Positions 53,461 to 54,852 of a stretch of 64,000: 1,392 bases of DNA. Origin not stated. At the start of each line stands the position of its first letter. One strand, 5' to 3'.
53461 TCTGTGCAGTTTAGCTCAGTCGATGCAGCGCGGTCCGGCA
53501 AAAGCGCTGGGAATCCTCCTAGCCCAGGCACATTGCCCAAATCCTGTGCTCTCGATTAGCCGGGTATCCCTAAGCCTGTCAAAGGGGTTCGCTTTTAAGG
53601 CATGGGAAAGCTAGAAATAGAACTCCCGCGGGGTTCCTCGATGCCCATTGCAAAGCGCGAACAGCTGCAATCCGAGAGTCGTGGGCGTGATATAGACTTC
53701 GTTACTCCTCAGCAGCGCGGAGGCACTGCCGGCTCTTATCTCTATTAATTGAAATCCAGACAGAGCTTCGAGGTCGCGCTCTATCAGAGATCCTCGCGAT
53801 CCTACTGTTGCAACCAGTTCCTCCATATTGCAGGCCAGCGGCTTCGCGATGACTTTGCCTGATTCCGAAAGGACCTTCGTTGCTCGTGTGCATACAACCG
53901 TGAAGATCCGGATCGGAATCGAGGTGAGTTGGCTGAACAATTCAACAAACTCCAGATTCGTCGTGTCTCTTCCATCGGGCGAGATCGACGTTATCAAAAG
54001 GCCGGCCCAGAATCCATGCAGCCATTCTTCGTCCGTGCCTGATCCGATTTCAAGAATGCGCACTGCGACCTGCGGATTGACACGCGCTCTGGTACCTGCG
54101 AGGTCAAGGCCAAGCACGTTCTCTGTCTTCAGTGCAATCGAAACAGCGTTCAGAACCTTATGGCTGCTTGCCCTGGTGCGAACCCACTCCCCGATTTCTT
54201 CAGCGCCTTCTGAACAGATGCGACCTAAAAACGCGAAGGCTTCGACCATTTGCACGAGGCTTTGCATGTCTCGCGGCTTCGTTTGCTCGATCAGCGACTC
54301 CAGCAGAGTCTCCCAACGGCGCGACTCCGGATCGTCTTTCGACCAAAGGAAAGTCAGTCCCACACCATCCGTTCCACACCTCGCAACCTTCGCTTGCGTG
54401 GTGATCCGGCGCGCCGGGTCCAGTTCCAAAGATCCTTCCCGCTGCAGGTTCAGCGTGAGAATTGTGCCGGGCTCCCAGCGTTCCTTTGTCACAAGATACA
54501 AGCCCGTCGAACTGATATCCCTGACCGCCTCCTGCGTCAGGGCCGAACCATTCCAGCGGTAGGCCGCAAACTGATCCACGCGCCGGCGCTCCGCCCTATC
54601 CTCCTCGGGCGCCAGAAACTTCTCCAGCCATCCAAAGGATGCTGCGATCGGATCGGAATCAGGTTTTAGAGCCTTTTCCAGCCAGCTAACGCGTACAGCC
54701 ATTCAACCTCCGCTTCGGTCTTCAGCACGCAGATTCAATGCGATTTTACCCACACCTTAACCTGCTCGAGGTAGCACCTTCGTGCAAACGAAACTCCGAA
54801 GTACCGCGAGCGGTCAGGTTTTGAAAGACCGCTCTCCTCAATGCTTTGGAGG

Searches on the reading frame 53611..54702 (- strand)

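Call 4: search_protein_families(library=pfam, proteins=[window:53611-54702:-], max_evalue=0.1)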
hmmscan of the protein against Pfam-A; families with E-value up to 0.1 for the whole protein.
window:53611-54702:- (363 aa): 2 families
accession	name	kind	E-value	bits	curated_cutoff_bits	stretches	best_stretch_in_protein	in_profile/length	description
PF07238.19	PilZ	-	3e-08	34.4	22.5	1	53-132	21-98/102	PilZ domain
PF14337.13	Abi_alpha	-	5.3e-06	27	29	1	207-273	26-93/196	Abortive infection alpha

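Call 79: search_protein_families(library=padloc, proteins=[window:53611-54702:-], max_evalue=0.01)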
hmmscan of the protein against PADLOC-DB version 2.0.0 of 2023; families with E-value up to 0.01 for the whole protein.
window:53611-54702:- (363 aa): 0 families
